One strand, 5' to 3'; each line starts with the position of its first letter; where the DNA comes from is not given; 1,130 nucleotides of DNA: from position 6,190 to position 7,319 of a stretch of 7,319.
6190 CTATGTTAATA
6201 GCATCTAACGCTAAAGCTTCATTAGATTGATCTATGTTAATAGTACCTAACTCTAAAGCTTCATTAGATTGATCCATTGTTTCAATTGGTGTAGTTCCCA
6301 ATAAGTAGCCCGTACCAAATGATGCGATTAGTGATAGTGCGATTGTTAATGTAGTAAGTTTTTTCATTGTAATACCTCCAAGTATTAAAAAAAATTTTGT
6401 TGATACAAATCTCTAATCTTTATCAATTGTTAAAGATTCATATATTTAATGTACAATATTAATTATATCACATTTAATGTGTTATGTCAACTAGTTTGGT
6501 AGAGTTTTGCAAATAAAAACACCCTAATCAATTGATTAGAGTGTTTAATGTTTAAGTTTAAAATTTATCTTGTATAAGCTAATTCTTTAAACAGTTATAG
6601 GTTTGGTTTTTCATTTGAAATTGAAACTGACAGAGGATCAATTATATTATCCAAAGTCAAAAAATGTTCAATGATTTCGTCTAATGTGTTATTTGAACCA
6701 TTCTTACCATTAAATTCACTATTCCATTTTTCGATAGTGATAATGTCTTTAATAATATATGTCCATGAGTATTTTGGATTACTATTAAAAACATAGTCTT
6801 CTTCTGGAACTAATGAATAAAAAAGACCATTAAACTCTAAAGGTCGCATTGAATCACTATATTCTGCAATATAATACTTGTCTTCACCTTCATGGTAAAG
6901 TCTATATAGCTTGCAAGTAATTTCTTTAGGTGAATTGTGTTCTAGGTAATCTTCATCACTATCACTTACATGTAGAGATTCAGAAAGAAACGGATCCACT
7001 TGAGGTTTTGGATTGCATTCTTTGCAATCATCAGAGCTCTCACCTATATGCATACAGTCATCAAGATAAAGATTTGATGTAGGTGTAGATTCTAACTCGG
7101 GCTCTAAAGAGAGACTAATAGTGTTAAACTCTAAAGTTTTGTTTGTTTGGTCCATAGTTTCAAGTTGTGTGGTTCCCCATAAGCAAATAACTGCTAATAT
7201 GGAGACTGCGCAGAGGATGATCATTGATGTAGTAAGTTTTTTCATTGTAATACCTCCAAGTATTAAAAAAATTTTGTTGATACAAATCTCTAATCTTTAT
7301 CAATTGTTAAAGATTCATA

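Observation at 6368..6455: Near-invariant ~70-nt leader with mutually exclusive helices and a 24-nt near-palindrome: candidate cis-regulatory RNA or operator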

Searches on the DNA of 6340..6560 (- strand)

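Call 40: search_dna_similar(query=window:6350-6560:-, collection=plasmids, mode=distant, max_evalue=1, max_rows=10)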
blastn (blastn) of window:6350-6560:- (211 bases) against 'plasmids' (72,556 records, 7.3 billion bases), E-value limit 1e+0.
Records with a match: 10; places in all: 10; records where one place covers at least 80% of the query: 0.
Best place of each record, by identity: >=99% 3; 90-95% 3; 80-90% 3; 60-80% 1.
By first word of the organism name: Clostridium 5; Candidatus 1; Spiroplasma 1; Borreliella 1; Staphylococcus 1; Listeria 1.
By predicted mobility (MOB-suite, as given by PLSDB): non-mobilizable 8; conjugative 2.
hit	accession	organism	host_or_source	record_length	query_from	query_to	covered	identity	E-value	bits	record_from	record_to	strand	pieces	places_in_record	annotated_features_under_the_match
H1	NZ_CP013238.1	Clostridium butyricum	Microbial isolate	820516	86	150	31%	78.8%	5e-2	45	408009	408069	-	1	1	none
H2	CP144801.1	Candidatus Stammera capleta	insect metagenome,tissue sample,midgut ...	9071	151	202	25%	81.1%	6e-1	41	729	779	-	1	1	record has no annotation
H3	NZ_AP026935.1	Spiroplasma ixodetis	Homona magnanima,Whole body,laboratory ...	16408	94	142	23%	82.0%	6e-1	41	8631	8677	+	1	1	IS3 family transposase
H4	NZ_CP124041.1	Borreliella spielmanii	Bacterial isolate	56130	165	206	20%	83.3%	2e-1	43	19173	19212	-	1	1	dbpB: decorin-binding protein DbpB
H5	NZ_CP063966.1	Clostridium botulinum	Chicken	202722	94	124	15%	90.3%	2e-1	44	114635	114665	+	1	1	none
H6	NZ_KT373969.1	Staphylococcus pseudintermedius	-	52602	175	202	13%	93.1%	6e-1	41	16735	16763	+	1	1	hypothetical protein | CHAP domain-containing protein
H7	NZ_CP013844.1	Clostridium botulinum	Microbial isolate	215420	176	201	12%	100.0%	4e-3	48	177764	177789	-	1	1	hypothetical protein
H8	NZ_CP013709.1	Clostridium botulinum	Microbial isolate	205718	176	201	12%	100.0%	4e-3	48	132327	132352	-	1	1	hypothetical protein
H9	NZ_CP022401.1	Clostridium botulinum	soil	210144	176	201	12%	100.0%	4e-3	48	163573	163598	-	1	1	hypothetical protein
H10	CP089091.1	Listeria marthii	soil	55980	177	203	13%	92.6%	6e-1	41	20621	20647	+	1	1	hypothetical protein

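Call 41: search_dna_similar(query=window:6350-6560:-, collection=phages, mode=distant, max_evalue=1, max_rows=10)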
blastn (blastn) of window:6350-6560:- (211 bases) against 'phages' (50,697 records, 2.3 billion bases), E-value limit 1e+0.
Records with a match: 70; places in all: 76; records where one place covers at least 80% of the query: 0.
Best place of each record, by identity: >=99% 2; 90-95% 7; 80-90% 55; 60-80% 6.
By first word of the organism name: Vibrio 38; Lactobacillus 9; Bacillus 8; Prevotella 5; Streptococcus 4; Clostridioides 2; Lactococcus 1; Enterococcus 1; Staphylococcus 1; Bacteriophage 1.
By host as written in the record: Vibrio harveyi BAA-1116 30; Lactobacillus delbrueckii 6; Vibrio campbellii BB120 5; Prevotella sp. 5; Bacillus megaterium str. ATCC 43725 2; Bacillus cohnii 2; Vibrio campbellii ATCC BAA-1116 2; Lactobacillus delbrueckii subsp. lactis strain LL78 2; and 14 more.
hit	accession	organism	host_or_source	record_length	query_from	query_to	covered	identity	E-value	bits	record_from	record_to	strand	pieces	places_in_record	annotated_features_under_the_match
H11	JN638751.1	Bacillus phage G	Bacillus megaterium str. ATCC 43725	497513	53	121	33%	77.1%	2e-1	41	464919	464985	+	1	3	none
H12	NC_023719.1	Bacillus phage G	Bacillus megaterium str. ATCC 43725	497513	53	121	33%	77.1%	2e-1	41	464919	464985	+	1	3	none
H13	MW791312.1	Lactococcus phage Nocturne116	Lactococcus lactis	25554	52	109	27%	75.9%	7e-1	39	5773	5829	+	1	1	holliday junction resolvase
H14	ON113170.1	Enterococcus phage vB_OCPT_CCS1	Enterococcus sp.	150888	93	149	27%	75.4%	7e-1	39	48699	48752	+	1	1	none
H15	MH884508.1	Bacillus phage vB_BcoS-136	Bacillus cohnii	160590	58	105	23%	79.2%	7e-1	39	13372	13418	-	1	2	none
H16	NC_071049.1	Bacillus phage vB_BcoS-136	Bacillus cohnii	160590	58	105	23%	79.2%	7e-1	39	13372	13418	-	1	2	none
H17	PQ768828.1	Vibrio phage Luma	Vibrio campbellii BB120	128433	91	131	19%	82.9%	7e-1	40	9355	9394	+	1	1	hypothetical protein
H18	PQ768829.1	Vibrio phage Morian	Vibrio campbellii BB120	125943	91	131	19%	82.9%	7e-1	40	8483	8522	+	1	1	hypothetical protein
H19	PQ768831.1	Vibrio phage Skimmer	Vibrio campbellii BB120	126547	91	131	19%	82.9%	7e-1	40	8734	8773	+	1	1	hypothetical protein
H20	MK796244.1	Vibrio phage Achelous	Vibrio campbellii BB120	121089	91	131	19%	82.9%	7e-1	40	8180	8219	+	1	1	hypothetical protein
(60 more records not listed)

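Call 42: get_annotated_region(hit=H7, flank=1500)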
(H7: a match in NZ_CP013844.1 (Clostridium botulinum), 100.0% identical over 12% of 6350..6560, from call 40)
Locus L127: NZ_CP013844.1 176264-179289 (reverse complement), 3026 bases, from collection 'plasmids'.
description: Clostridium botulinum strain A634 plasmid pRSJ19_2, complete sequence
organism: Clostridium botulinum (NCBI taxid 1491)
taxonomy: Bacteria; Bacillota; Clostridia; Eubacteriales; Clostridiaceae; Clostridium; Clostridium botulinum
host: -; source: Microbial isolate; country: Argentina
typing (MOB-suite, as given by PLSDB): non-mobilizable
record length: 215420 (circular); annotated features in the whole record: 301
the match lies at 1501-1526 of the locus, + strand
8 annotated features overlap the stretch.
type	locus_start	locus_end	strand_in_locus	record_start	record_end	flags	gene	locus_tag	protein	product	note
CDS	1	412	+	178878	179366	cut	-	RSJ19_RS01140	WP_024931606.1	hypothetical protein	-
CDS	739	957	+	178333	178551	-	-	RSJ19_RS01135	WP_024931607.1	hypothetical protein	-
CDS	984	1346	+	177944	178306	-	-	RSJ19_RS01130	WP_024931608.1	hypothetical protein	-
CDS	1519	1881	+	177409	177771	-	-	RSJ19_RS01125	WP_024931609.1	hypothetical protein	-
CDS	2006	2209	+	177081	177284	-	-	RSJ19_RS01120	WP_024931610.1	helix-turn-helix domain-containing protein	-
CDS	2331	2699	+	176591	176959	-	-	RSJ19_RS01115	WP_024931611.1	hypothetical protein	-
CDS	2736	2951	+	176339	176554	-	-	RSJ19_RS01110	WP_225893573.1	spermidine acetyltransferase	-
CDS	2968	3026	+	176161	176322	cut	-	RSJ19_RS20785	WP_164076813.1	hypothetical protein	-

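Call 56: search_rna_families(source=window, start=6340, end=6500, threshold=evalue, max_evalue=10, show_alignments=2)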
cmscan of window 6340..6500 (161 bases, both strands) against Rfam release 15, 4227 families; matches with E-value up to 10: 1.
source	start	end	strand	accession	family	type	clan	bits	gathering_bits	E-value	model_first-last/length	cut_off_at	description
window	6414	6486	+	RF02719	sca_ncR20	Gene; snRNA; snoRNA; scaRNA;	-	13.9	127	8.5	1-104/104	no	Small Cajal body specific RNA ncR20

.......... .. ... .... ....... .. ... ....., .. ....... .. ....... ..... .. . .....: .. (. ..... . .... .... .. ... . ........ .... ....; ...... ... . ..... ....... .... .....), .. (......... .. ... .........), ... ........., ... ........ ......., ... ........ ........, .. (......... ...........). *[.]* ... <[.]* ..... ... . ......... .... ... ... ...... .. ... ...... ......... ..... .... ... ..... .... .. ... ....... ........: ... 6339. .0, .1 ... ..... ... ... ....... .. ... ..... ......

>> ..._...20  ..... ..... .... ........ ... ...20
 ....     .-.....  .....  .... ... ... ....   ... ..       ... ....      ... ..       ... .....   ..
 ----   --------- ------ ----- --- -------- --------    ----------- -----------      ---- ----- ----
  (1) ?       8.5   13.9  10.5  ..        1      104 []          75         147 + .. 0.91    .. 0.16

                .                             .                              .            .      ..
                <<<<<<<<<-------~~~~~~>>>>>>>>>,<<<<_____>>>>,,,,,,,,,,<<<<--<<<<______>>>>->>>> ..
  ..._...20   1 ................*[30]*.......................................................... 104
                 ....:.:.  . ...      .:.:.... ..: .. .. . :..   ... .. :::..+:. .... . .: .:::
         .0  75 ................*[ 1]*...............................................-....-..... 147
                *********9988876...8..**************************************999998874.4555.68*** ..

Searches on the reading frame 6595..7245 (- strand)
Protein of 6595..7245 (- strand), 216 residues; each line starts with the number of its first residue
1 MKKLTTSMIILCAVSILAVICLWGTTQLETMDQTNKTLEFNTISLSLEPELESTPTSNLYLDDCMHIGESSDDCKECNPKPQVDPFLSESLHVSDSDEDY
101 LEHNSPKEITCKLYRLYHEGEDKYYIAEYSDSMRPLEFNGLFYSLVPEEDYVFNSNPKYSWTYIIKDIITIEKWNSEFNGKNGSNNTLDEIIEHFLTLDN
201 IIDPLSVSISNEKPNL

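Call 9: search_protein_families(library=pfam, proteins=[window:6595-7245:-], max_evalue=0.1)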
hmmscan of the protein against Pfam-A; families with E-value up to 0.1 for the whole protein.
window:6595-7245:- (216 aa): 1 family
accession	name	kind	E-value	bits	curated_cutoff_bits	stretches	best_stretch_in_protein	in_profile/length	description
PF18373.7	Spectrin_2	-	0.015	15.9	26.4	0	160-177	2-19/78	Spectrin like domain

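Call 11: find_homologous_proteins(query=window:6595-7245:-)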
Query window:6595-7245:- (216 aa): 1 proteins with E <= 0.001 among 59 candidates.
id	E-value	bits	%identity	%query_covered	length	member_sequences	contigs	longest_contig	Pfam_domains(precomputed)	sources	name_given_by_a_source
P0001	2.9e-141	486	100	100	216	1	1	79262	-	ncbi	-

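Call 16: find_encoding_contigs(protein=P0001, flank=10000, max_places=10)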
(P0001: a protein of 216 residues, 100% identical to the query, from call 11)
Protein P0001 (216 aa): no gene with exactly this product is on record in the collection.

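Call 44: find_encoding_contigs(protein=P0004, flank=10000, max_places=3)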
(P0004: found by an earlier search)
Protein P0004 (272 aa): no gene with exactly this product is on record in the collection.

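Call 49: search_protein_families(library=ncbifam, proteins=[window:6595-7245:-], max_evalue=1)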
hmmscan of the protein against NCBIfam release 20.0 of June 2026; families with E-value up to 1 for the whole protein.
window:6595-7245:- (216 aa): 0 families

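Call 50: search_protein_families(library=phrogs, proteins=[window:6595-7245:-], max_evalue=1)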
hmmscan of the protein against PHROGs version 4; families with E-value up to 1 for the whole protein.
window:6595-7245:- (216 aa): 2 families
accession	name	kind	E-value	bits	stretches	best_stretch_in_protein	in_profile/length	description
phrog_18573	-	unknown function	0.11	13.5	1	121-150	101-130/172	-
phrog_30108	-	unknown function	0.42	11.7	0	180-212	37-69/84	-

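Call 53: predict_structure(alignment_id=A3)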
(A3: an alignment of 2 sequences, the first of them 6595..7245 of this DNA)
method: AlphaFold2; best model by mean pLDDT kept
length: 216 residues; sequences in the alignment: 2
mean_pLDDT: 34.4   pTM: 0.18
mean pLDDT of the five models: 34.4, 34.4, 33.5, 30.5, 30.3
residues with pLDDT >= 90: 0; 70-90: 0; 50-70: 16; < 50: 200
segments of 3 or more residues with pLDDT < 50: 1-4, 21-216
pLDDT, mean of each block of 10 residues (from residue 1): 53 55 39 28 23 25 25 31 28 28 29 37 40 34 32 32 32 36 40 41 33 36
secondary structure, 60 per line:
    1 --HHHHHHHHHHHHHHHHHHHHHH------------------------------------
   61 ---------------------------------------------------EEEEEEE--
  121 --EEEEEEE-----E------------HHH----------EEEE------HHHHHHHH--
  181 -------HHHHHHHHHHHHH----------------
elements in order: H3-24 E112-118 E123-129 E161-164 H171-178 H188-200
